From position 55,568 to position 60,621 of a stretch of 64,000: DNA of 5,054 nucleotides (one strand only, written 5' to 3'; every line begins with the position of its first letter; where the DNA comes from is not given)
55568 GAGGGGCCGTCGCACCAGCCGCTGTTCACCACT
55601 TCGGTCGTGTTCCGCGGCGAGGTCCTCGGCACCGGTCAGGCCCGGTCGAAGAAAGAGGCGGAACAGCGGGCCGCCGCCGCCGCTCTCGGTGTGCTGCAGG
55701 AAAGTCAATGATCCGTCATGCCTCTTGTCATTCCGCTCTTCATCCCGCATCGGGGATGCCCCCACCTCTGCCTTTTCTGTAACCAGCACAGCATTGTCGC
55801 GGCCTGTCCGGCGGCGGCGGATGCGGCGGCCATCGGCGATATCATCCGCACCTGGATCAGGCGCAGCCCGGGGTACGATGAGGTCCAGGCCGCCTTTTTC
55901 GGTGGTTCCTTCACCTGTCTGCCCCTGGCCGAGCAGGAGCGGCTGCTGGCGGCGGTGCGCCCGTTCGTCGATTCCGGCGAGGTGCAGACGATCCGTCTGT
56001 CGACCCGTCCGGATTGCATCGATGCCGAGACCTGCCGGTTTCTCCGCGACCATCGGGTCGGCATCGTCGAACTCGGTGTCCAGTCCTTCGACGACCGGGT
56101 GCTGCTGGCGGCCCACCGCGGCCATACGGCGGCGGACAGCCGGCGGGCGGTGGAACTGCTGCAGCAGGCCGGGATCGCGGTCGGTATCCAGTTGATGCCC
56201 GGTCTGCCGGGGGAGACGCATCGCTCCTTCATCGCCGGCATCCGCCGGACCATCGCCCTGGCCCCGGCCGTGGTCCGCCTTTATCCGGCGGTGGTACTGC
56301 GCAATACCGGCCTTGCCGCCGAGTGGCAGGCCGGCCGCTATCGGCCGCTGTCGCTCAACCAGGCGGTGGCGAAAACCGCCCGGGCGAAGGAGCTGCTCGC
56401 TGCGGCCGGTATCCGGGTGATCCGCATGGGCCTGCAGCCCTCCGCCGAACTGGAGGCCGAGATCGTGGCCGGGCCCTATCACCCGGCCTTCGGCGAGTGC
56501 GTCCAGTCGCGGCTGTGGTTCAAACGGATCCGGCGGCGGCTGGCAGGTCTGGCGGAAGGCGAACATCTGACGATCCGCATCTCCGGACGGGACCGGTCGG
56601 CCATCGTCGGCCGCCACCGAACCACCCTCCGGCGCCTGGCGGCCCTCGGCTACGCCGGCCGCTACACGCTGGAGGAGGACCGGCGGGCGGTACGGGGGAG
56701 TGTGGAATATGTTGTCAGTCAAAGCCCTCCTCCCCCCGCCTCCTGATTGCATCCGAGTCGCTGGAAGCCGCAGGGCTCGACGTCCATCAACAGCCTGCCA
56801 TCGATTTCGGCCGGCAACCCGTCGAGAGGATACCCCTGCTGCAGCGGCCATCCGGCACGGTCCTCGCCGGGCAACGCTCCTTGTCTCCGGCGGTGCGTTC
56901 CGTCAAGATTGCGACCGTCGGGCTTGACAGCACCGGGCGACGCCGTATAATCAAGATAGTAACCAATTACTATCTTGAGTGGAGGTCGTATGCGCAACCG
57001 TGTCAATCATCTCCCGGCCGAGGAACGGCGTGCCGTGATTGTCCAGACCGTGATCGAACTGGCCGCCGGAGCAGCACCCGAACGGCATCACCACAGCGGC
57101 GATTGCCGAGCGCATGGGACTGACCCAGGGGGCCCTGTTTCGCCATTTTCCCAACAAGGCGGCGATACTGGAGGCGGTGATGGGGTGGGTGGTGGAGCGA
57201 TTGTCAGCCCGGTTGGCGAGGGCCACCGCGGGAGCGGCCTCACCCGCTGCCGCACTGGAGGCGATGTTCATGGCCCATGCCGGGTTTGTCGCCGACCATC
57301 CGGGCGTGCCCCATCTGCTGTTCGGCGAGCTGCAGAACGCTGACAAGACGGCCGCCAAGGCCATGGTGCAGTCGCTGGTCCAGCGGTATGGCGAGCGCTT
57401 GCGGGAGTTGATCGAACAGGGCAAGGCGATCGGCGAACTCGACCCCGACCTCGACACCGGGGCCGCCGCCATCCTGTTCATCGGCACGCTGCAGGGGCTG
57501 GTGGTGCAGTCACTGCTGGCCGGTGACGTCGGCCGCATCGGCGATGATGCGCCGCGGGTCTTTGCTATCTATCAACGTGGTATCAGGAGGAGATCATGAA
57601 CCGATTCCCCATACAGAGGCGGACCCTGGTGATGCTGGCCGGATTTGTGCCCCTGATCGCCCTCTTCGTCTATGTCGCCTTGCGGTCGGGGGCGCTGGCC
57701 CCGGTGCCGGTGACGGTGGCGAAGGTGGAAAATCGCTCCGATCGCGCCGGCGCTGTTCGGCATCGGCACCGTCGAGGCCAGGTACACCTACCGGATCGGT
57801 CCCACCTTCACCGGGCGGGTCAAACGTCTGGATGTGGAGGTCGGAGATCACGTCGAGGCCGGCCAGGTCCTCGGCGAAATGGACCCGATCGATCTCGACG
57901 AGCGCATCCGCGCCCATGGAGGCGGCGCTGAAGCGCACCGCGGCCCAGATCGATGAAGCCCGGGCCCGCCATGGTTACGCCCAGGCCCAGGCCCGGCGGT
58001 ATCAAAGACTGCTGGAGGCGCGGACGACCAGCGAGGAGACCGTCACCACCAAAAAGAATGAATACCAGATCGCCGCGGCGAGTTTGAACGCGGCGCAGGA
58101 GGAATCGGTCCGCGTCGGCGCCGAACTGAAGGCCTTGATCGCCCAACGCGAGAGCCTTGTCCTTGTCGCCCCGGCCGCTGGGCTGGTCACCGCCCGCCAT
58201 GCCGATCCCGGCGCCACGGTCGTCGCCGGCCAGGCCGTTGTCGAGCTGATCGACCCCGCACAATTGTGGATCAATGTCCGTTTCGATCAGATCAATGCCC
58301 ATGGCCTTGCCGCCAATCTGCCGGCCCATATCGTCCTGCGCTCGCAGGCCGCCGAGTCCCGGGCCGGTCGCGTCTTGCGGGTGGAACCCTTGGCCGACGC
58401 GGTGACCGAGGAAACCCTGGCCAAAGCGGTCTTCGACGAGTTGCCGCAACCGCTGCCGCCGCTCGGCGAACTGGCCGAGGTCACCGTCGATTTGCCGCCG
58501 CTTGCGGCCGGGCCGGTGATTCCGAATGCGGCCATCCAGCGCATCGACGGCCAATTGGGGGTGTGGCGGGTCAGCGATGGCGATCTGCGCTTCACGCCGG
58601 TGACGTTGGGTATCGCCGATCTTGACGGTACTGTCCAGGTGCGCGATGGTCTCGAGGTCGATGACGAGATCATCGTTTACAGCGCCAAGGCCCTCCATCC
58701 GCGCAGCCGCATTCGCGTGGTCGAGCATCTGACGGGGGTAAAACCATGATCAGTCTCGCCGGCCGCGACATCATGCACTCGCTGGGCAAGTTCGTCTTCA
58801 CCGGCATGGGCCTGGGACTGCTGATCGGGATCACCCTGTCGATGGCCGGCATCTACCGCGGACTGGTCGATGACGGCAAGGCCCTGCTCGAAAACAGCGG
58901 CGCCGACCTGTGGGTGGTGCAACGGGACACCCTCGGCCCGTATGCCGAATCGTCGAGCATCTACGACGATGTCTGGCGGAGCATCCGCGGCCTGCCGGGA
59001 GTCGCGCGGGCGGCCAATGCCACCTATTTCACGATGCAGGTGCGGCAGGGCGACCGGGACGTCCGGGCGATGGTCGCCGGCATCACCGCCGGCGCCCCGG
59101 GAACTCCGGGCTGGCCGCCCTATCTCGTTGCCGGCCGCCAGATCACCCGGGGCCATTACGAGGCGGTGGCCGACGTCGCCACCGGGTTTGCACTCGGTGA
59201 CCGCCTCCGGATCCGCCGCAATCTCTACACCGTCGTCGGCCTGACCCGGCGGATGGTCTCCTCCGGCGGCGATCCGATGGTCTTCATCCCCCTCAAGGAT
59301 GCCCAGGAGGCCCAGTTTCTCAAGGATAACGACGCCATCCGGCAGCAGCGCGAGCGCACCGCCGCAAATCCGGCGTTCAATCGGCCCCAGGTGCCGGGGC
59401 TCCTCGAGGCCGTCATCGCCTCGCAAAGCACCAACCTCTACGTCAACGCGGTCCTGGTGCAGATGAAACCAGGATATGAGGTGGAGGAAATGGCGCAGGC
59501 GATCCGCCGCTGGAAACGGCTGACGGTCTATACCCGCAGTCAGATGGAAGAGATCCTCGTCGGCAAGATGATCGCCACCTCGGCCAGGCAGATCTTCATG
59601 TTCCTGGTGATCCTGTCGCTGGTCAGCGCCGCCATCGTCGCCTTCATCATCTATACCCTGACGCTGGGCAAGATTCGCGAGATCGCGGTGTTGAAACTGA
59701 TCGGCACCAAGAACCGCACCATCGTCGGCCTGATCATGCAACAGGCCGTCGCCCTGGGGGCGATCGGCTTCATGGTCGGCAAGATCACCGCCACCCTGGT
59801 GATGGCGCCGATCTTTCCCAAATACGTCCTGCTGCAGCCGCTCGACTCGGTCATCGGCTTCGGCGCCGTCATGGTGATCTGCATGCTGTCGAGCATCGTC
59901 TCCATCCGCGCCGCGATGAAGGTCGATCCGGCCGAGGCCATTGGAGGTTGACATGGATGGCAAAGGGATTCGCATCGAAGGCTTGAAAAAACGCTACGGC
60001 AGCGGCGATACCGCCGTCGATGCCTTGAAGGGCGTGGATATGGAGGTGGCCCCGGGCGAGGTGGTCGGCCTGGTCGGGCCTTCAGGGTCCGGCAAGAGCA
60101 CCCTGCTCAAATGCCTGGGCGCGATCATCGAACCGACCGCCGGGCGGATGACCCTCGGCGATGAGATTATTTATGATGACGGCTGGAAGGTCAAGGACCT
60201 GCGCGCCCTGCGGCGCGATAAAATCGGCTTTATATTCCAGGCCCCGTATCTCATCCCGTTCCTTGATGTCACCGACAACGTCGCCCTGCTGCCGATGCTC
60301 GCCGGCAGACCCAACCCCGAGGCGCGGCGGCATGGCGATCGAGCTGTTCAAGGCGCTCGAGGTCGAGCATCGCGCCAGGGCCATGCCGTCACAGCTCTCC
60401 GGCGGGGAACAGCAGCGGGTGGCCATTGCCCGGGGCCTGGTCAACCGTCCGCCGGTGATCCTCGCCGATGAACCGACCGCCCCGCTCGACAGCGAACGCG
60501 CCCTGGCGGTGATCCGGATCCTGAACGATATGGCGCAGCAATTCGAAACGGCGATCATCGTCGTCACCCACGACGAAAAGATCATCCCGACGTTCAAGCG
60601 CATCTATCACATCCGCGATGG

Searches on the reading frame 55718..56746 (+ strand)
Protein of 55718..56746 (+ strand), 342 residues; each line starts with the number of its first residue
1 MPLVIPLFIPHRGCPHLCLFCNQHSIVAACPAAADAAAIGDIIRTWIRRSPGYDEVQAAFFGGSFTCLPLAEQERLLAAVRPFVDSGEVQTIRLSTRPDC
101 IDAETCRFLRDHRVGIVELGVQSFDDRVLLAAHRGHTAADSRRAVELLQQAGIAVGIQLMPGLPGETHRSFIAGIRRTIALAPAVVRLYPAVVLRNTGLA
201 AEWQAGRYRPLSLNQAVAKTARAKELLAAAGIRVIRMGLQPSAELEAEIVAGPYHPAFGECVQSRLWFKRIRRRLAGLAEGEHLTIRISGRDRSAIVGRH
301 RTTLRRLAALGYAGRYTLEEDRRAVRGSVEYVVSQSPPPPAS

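Call 59: search_protein_families(library=pfam, proteins=[window:55718-56746:+], max_evalue=0.0001)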
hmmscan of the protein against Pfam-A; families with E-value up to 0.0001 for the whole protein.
window:55718-56746:+ (342 aa): 2 families
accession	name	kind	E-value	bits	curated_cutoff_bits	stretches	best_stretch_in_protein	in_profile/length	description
PF04055.27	Radical_SAM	-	1.4e-19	71.3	29.5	1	9-171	2-159/166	Radical SAM superfamily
PF16199.10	Radical_SAM_C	-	5.1e-18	65.4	31.9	1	183-266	1-83/85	Radical_SAM C-terminal domain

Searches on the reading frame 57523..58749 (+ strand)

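Call 38: search_protein_families(library=pfam, proteins=[window:57523-58749:+], max_evalue=0.00001)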
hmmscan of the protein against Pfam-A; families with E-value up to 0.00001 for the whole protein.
window:57523-58749:+ (408 aa): 2 families
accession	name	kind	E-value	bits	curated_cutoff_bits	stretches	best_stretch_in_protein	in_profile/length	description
PF16576.10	HlyD_D23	-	1.1e-08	35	30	1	163-304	63-201/214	Barrel-sandwich domain of CusB or HlyD membrane-fusion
PF13437.12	HlyD_3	-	6.8e-07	30.4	22.2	1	213-296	1-85/106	HlyD family secretion protein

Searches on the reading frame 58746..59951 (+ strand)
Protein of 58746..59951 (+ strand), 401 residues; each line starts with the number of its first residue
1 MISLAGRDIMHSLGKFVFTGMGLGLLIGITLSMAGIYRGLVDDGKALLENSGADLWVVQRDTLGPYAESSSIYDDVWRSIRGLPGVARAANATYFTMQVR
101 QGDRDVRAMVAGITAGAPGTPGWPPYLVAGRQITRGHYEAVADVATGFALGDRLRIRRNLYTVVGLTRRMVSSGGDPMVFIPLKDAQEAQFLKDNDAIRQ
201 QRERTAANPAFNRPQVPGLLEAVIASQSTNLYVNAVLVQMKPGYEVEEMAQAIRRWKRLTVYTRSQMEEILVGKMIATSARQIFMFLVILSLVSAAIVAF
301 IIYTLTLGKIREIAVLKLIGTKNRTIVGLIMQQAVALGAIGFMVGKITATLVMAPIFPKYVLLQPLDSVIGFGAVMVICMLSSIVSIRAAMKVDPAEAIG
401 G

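Call 59: search_protein_families(library=pfam, proteins=[window:58746-59951:+], max_evalue=0.0001)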
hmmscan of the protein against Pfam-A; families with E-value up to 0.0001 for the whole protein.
window:58746-59951:+ (401 aa): 2 families
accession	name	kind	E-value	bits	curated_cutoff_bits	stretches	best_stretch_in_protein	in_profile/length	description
PF12704.14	MacB_PCD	-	5.9e-16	59.8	27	1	22-255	7-206/207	MacB-like periplasmic core domain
PF02687.27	FtsX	-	1.3e-13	51.5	25.5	1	285-395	2-120/120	FtsX-like permease C-terminal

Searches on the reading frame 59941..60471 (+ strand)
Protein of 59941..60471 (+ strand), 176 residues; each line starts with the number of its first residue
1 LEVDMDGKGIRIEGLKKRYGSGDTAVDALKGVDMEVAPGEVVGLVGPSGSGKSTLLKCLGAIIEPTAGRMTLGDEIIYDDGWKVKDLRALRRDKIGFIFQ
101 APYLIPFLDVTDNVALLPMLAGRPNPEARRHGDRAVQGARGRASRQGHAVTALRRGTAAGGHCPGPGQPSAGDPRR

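Call 73: search_protein_families(library=pfam, proteins=[window:59941-60471:+], max_evalue=0.0001)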
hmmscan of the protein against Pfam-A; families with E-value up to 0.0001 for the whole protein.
window:59941-60471:+ (176 aa): 2 families
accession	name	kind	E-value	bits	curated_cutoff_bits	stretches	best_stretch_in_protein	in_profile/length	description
PF00005.33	ABC_tran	-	5.5e-17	63.1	25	1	29-131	1-80/137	ABC transporter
PF13555.12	AAA_29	-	4.5e-05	23.5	27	1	30-66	13-49/61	P-loop containing region of AAA domain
